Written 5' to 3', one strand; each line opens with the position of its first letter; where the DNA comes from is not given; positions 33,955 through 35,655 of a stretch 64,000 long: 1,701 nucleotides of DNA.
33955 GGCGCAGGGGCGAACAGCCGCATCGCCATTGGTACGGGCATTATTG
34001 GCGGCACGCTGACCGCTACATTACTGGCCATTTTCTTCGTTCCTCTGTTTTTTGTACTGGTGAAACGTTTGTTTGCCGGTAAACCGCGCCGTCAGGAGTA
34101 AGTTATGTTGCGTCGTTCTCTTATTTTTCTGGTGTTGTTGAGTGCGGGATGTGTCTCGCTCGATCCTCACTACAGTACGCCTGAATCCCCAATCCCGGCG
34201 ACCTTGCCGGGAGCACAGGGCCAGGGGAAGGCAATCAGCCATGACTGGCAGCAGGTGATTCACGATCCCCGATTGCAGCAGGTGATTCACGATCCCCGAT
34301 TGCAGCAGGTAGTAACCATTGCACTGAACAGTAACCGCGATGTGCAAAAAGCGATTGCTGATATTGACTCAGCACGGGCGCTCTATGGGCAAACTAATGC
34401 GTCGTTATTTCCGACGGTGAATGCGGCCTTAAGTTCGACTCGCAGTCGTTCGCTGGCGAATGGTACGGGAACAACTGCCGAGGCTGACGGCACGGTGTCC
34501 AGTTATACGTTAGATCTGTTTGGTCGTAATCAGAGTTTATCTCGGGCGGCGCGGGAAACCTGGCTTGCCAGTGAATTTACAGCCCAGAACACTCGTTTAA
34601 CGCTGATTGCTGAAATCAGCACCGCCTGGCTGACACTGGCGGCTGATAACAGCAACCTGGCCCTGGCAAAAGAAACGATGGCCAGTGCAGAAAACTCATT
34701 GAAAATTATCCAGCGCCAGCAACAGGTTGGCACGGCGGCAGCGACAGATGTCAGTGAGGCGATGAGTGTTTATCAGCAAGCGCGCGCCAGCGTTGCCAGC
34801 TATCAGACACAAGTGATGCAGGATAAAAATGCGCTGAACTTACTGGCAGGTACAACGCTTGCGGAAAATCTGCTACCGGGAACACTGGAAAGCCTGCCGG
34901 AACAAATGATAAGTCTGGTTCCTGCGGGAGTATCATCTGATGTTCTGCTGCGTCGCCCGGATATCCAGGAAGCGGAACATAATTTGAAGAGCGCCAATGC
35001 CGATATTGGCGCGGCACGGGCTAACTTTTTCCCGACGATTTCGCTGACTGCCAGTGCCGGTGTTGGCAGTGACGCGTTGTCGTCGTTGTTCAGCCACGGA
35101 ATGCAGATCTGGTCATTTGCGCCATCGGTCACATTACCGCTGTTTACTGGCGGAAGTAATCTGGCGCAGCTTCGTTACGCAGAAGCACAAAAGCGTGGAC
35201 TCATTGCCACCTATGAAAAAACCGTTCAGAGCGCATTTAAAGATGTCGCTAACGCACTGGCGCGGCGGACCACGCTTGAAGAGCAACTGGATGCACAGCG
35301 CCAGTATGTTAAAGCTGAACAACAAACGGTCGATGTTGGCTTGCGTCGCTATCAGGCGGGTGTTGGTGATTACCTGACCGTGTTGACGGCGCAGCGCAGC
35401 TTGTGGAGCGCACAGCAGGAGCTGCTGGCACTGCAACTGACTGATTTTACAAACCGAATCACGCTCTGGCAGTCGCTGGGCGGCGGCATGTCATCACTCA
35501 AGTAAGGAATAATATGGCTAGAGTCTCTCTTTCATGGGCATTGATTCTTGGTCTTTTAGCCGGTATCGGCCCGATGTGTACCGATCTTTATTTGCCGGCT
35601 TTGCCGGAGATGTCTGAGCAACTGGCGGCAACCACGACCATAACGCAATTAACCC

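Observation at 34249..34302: Perfect 27-bp in-frame tandem duplication in the outer-membrane factor gene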

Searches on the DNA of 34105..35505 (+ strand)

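Call 4: search_dna_similar(query=window:34105-35505:+, collection=ecoli_genomes, mode=near, max_rows=30, rows=spread)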
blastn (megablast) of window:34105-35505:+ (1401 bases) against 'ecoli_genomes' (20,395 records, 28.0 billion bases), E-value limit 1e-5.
Records with a match: 2043; places in all: 2044; records where one place covers at least 80% of the query: 2043.
Genomes with a match: 2043 of 5426; with a place that covers at least 80% of the query: 2043. Places per genome that has any: lowest 1, median 1, highest 2. On chromosomes: 2042 places; on plasmids: 2.
Best place of each record, by identity: >=99% 24; 95-99% 2019.
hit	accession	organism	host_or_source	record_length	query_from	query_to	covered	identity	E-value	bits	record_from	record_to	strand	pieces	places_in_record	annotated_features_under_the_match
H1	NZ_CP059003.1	Escherichia coli strain 2D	Homo sapiens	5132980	1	1401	100%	100.0%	0e+0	2588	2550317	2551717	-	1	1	efflux transporter outer membrane subunit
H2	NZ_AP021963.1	Escherichia coli strain WP3-W18-CRE-03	-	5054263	1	1401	100%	97.8%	0e+0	2390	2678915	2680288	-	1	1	efflux transporter outer membrane subunit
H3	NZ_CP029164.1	Escherichia coli strain 104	chicken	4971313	1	1401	100%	97.7%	0e+0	2385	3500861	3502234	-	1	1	efflux transporter outer membrane subunit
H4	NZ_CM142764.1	Escherichia coli strain GPEC60-33-648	chicken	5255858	1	1401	100%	97.7%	0e+0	2385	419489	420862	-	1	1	efflux transporter outer membrane subunit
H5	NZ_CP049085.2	Escherichia coli strain p4A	Homo sapiens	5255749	1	1401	100%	97.6%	0e+0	2379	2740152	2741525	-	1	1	efflux transporter outer membrane subunit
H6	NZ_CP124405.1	Escherichia coli strain AVS0935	environmental: river near WWTP effluent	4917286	1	1401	100%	97.6%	0e+0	2379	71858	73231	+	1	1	efflux transporter outer membrane subunit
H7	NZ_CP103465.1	Escherichia coli O25b:H4-ST131 strain 5392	Homo sapiens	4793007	1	1401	100%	97.6%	0e+0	2379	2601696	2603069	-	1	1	efflux transporter outer membrane subunit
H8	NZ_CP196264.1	Escherichia coli strain AH21H052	Homo sapiens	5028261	1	1401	100%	97.6%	0e+0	2379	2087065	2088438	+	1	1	efflux transporter outer membrane subunit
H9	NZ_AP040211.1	Escherichia coli strain NR319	Homo sapiens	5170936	1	1401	100%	97.6%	0e+0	2379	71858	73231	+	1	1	efflux transporter outer membrane subunit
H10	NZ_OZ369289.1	Escherichia coli strain Esc9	not applicable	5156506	1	1401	100%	97.6%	0e+0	2379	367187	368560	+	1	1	efflux transporter outer membrane subunit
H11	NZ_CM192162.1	Escherichia coli strain CMZE120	Homo sapiens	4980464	1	1401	100%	97.6%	0e+0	2379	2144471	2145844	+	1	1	efflux transporter outer membrane subunit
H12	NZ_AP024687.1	Escherichia coli strain FUJ80154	Homo sapiens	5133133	1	1401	100%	97.6%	0e+0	2374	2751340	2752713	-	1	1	efflux transporter outer membrane subunit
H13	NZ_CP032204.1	Escherichia coli strain AR_0013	missing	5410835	1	1401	100%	97.4%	0e+0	2362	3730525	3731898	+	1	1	efflux transporter outer membrane subunit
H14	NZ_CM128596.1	Escherichia coli strain 100117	Homo sapiens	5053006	1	1401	100%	97.4%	0e+0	2362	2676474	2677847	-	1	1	efflux transporter outer membrane subunit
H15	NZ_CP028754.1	Escherichia coli strain A21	opossum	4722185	1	1401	100%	97.4%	0e+0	2357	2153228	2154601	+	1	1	efflux transporter outer membrane subunit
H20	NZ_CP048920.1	Escherichia coli strain SCU-101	Homo sapiens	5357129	1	1401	100%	97.0%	0e+0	2329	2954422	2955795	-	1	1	efflux transporter outer membrane subunit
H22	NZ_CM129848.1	Escherichia coli strain TB06052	fresh water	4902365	1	1401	100%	95.9%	0e+0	2241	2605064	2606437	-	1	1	efflux transporter outer membrane subunit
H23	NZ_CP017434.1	Escherichia coli O157:H7 strain 1130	Cattle Hide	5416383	1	1401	100%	95.6%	0e+0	2224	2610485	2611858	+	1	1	efflux transporter outer membrane subunit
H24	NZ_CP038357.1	Escherichia coli O157:H7 strain F7508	missing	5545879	1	1401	100%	95.6%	0e+0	2224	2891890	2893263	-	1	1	efflux transporter outer membrane subunit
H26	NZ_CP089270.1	Escherichia coli O157:H7 strain M1300706002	Homo sapiens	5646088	1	1401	100%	95.6%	0e+0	2224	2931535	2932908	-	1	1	efflux transporter outer membrane subunit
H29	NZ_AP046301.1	Escherichia coli O157:H7 strain RIMD 0509939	Homo sapiens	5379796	1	1401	100%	95.6%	0e+0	2224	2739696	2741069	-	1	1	efflux transporter outer membrane subunit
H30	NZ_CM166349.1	Escherichia coli strain CH4794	Homo sapiens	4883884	262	1401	81%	99.6%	0e+0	2078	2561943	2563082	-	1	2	efflux transporter outer membrane subunit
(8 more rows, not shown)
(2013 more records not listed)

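Call 5: search_dna_similar(query=window:34105-35505:+, collection=plasmids, mode=near, max_rows=20)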
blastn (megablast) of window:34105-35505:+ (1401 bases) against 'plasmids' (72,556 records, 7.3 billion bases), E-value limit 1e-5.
Records with a match: 3; places in all: 3; records where one place covers at least 80% of the query: 3.
Best place of each record, by identity: 95-99% 3.
By first word of the organism name: Escherichia 3.
By predicted mobility (MOB-suite, as given by PLSDB): non-mobilizable 3.
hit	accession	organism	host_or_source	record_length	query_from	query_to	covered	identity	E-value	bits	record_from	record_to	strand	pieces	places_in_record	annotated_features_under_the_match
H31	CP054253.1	Escherichia coli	Homo sapiens,bone infection of foot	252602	1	1401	100%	97.6%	0e+0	2379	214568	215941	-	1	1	TolC family protein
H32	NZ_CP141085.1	Escherichia coli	Homo sapiens,Infected Human Urine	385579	1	1401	100%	96.9%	0e+0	2324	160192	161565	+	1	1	TolC family protein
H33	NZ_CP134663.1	Escherichia coli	Larus michahellis,bacteria,cloaca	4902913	1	1401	100%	96.3%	0e+0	2274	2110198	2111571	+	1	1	none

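Call 7: search_dna_similar(query=window:34105-35505:+, collection=ecoli_genomes, mode=near, max_rows=40, rows=best)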
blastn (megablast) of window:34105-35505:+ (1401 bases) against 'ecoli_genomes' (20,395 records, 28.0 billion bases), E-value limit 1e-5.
Records with a match: 2043; places in all: 2044; records where one place covers at least 80% of the query: 2043.
Genomes with a match: 2043 of 5426; with a place that covers at least 80% of the query: 2043. Places per genome that has any: lowest 1, median 1, highest 2. On chromosomes: 2042 places; on plasmids: 2.
Best place of each record, by identity: >=99% 24; 95-99% 2019.
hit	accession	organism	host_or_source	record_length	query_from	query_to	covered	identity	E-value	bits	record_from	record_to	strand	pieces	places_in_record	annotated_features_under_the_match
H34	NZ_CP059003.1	Escherichia coli strain 2D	Homo sapiens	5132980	1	1401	100%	100.0%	0e+0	2588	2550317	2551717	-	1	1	efflux transporter outer membrane subunit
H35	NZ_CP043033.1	Escherichia coli strain XDL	Homo sapiens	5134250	1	1401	100%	100.0%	0e+0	2588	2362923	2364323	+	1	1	efflux transporter outer membrane subunit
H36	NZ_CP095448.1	Escherichia coli strain LS45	chicken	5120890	1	1401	100%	100.0%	0e+0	2588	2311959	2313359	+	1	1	efflux transporter outer membrane subunit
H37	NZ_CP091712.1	Escherichia coli strain KFu014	river water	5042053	1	1401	100%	100.0%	0e+0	2588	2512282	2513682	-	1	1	efflux transporter outer membrane subunit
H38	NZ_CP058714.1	Escherichia coli strain M172-1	Manis javanica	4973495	1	1401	100%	100.0%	0e+0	2588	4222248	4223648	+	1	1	efflux transporter outer membrane subunit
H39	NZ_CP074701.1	Escherichia coli strain 702/18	Homo sapiens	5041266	1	1401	100%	100.0%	0e+0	2588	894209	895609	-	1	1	efflux transporter outer membrane subunit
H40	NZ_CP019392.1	Escherichia coli strain XH992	Homo sapiens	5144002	1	1401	100%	100.0%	0e+0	2588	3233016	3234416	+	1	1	efflux transporter outer membrane subunit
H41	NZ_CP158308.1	Escherichia coli strain CM2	Chicken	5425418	1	1401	100%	100.0%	0e+0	2588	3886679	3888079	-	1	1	efflux transporter outer membrane subunit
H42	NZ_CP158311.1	Escherichia coli strain CS5L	Chicken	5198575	1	1401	100%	100.0%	0e+0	2588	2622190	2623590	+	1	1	efflux transporter outer membrane subunit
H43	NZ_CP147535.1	Escherichia coli strain GN03551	Homo sapiens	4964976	1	1401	100%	100.0%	0e+0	2588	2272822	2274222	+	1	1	efflux transporter outer membrane subunit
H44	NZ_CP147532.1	Escherichia coli strain GN03139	Homo sapiens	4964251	1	1401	100%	100.0%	0e+0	2588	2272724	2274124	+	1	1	efflux transporter outer membrane subunit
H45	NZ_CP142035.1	Escherichia coli strain HS4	Homo sapiens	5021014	1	1401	100%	100.0%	0e+0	2588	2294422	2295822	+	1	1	efflux transporter outer membrane subunit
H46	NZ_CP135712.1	Escherichia coli strain TUM1586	missing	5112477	1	1401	100%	100.0%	0e+0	2588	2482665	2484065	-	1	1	efflux transporter outer membrane subunit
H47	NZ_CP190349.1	Escherichia coli strain EC17CM2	chicken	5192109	1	1401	100%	100.0%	0e+0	2588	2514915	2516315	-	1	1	efflux transporter outer membrane subunit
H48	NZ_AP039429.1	Escherichia coli strain EC332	Gallus gallus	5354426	1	1401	100%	100.0%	0e+0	2588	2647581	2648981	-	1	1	efflux transporter outer membrane subunit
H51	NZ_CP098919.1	Escherichia coli strain CUVET17-1418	Canis lupus familiaris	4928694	1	1401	100%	100.0%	0e+0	2588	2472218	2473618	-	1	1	efflux transporter outer membrane subunit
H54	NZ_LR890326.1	Escherichia coli strain MINF_1A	Homo sapiens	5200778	1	1401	100%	100.0%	0e+0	2588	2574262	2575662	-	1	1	efflux transporter outer membrane subunit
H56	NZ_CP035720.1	Escherichia coli strain U15A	Homo sapiens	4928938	1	1401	100%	99.6%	0e+0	2565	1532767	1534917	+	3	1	efflux transporter outer membrane subunit | IS1-like element IS1A family transposase | TolC family protein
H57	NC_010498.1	Escherichia coli SMS-3-5 strain SMS-3-5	-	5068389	1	1401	100%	98.1%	0e+0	2412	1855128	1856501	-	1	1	efflux transporter outer membrane subunit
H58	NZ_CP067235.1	Escherichia coli strain SBF22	surface water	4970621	1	1401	100%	98.1%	0e+0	2412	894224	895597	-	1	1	efflux transporter outer membrane subunit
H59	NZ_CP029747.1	Escherichia coli strain 2016C-3878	Homo sapiens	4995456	1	1401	100%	97.9%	0e+0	2401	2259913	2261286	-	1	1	efflux transporter outer membrane subunit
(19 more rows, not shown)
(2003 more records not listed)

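Call 8: get_annotated_region(hit=H1, flank=12000)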
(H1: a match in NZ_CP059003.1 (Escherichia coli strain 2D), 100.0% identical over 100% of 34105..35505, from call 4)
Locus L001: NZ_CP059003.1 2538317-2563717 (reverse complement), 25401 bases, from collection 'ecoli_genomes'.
description: Escherichia coli strain 2D chromosome, complete genome
organism: Escherichia coli strain 2D (NCBI taxid 562)
replicon: chromosome; assembly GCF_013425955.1
host: Homo sapiens; source: blood; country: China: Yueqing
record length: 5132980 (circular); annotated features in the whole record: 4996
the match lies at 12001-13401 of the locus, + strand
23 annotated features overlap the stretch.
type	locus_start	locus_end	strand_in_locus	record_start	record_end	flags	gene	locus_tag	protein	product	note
CDS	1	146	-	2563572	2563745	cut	yciZ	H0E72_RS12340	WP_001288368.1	YciZ family protein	-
CDS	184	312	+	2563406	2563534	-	ymiD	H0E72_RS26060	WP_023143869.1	protein YmiD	-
CDS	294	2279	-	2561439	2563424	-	pdeR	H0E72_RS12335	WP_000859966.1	cyclic di-GMP phosphodiesterase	-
CDS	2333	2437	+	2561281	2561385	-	-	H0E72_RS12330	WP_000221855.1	hypothetical protein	-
CDS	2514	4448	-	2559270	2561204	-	rnb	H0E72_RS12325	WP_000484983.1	exoribonuclease II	-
CDS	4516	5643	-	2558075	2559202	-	yciW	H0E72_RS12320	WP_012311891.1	carboxymuconolactone decarboxylase family protein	-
CDS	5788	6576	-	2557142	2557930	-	fabI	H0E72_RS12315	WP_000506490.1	enoyl-ACP reductase FabI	-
CDS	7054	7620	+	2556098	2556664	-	-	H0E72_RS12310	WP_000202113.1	TetR/AcrR family transcriptional regulator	-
CDS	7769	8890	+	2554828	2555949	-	-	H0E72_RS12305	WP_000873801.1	efflux RND transporter periplasmic adaptor subunit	-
CDS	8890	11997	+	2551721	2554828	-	-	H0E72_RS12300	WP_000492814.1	efflux RND transporter permease subunit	-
CDS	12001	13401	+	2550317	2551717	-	-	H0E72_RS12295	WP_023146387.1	efflux transporter outer membrane subunit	-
CDS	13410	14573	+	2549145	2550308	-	-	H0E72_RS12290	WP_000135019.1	multidrug effflux MFS transporter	-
CDS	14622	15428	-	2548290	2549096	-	sapF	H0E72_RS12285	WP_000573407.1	peptide ABC transporter ATP-binding protein SapF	-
CDS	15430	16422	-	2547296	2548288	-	sapD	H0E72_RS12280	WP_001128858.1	peptide ABC transporter ATP-binding protein SapD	-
CDS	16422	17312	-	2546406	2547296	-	sapC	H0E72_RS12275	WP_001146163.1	peptide ABC transporter permease SapC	-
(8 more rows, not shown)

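Call 10: get_annotated_region(hit=H57, flank=3000)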
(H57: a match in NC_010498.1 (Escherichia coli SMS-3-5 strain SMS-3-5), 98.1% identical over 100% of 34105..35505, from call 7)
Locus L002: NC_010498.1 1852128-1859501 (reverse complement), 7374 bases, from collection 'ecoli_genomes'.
description: Escherichia coli SMS-3-5, complete sequence
organism: Escherichia coli SMS-3-5 strain SMS-3-5 (NCBI taxid 439855)
replicon: chromosome; assembly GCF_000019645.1
host: -; source: -; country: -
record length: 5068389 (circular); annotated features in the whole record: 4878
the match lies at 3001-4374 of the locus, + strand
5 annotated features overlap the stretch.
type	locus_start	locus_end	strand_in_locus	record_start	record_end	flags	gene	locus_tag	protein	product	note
CDS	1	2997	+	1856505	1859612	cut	-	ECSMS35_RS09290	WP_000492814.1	efflux RND transporter permease subunit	-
CDS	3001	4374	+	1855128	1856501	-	-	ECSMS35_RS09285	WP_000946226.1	efflux transporter outer membrane subunit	-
CDS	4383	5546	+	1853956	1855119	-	-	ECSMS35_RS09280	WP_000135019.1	multidrug effflux MFS transporter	-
CDS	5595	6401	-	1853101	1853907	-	sapF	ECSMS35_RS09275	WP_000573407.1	peptide ABC transporter ATP-binding protein SapF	-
CDS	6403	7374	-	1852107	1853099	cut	sapD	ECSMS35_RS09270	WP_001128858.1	peptide ABC transporter ATP-binding protein SapD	-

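Call 11: get_annotated_region(hit=H30, flank=4000)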
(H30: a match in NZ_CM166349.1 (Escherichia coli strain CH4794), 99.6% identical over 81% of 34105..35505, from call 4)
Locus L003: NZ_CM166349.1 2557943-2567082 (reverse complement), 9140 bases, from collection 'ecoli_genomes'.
description: Escherichia coli strain CH4794 chromosome, whole genome shotgun sequence
organism: Escherichia coli strain CH4794 (NCBI taxid 562)
replicon: chromosome; assembly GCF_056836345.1
host: Homo sapiens; source: Biobank; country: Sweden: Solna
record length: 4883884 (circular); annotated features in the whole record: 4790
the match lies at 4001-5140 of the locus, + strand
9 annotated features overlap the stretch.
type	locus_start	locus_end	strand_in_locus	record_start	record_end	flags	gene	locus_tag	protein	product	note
CDS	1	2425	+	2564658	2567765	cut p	-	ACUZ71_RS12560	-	efflux RND transporter permease subunit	internal stop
CDS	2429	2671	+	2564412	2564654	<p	-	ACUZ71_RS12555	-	TolC family protein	incomplete; partial in the middle of a contig; missing C-terminus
CDS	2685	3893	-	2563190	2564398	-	-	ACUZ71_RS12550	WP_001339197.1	IS4-like element ISVsa5 family transposase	-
CDS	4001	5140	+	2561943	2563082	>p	-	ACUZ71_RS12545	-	efflux transporter outer membrane subunit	incomplete; partial in the middle of a contig; missing N-terminus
CDS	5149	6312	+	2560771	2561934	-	-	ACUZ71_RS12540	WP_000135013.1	multidrug effflux MFS transporter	-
CDS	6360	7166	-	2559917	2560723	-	sapF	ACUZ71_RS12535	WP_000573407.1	peptide ABC transporter ATP-binding protein SapF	-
CDS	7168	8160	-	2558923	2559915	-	sapD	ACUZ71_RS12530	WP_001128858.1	peptide ABC transporter ATP-binding protein SapD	-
CDS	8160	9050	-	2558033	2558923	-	sapC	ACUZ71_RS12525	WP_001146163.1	peptide ABC transporter permease SapC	-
CDS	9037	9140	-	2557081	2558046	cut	sapB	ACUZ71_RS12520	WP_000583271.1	putrescine export ABC transporter permease SapB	-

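Call 12: get_annotated_region(hit=H56, flank=3000)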
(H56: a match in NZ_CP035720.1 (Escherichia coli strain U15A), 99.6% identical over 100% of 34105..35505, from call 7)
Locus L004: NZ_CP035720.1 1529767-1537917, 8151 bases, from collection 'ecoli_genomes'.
description: Escherichia coli strain U15A chromosome, complete genome
organism: Escherichia coli strain U15A (NCBI taxid 562)
replicon: chromosome; assembly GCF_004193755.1
host: Homo sapiens; source: urine; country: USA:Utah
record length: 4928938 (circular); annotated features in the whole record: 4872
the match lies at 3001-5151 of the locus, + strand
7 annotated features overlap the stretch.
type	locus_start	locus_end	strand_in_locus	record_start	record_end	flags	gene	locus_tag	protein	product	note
CDS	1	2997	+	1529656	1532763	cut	-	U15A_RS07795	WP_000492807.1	efflux RND transporter permease subunit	-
CDS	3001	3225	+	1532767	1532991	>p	-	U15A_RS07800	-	TolC family protein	incomplete; partial in the middle of a contig; missing C-terminus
CDS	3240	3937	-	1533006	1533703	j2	-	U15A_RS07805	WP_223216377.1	IS1-like element IS1A family transposase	programmed frameshift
CDS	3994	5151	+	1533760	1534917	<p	-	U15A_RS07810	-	efflux transporter outer membrane subunit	incomplete; partial in the middle of a contig; missing N-terminus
CDS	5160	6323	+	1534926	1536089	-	-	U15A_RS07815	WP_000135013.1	multidrug effflux MFS transporter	-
CDS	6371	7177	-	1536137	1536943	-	sapF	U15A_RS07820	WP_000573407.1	peptide ABC transporter ATP-binding protein SapF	-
CDS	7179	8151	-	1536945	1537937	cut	sapD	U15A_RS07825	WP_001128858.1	peptide ABC transporter ATP-binding protein SapD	-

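Call 13: get_annotated_region(hit=H7, flank=500)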
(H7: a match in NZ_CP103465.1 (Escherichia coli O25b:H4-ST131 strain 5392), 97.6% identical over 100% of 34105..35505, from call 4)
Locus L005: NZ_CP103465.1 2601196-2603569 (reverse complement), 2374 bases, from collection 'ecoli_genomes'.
description: Escherichia coli O25b:H4-ST131 strain 5392 chromosome, complete genome
organism: Escherichia coli O25b:H4-ST131 strain 5392 (NCBI taxid 941322)
replicon: chromosome; assembly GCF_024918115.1
host: Homo sapiens; source: blood; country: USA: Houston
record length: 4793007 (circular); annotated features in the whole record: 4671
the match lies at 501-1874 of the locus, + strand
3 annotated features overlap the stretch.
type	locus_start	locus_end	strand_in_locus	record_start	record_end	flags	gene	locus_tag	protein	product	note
CDS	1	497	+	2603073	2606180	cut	-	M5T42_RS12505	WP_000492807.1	efflux RND transporter permease subunit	-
CDS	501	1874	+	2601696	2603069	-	-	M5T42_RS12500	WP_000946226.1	efflux transporter outer membrane subunit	-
CDS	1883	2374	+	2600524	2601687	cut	-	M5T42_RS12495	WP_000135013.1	multidrug effflux MFS transporter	-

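Call 14: get_annotated_region(hit=H23, flank=500)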
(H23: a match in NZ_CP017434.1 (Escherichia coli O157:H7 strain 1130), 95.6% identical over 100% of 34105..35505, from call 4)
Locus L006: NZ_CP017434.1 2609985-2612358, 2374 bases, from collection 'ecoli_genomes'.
description: Escherichia coli O157:H7 strain 1130 chromosome, complete genome
organism: Escherichia coli O157:H7 strain 1130 (NCBI taxid 83334)
replicon: chromosome; assembly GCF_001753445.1
host: -; source: Cattle Hide; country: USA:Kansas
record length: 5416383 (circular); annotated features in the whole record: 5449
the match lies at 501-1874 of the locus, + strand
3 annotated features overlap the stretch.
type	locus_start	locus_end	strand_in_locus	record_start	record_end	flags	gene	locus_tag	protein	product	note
CDS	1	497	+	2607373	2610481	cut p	-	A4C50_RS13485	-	efflux RND transporter permease subunit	frameshifted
CDS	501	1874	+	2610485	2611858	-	-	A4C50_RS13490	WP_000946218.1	efflux transporter outer membrane subunit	-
CDS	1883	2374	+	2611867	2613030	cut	-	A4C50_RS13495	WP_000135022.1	multidrug effflux MFS transporter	-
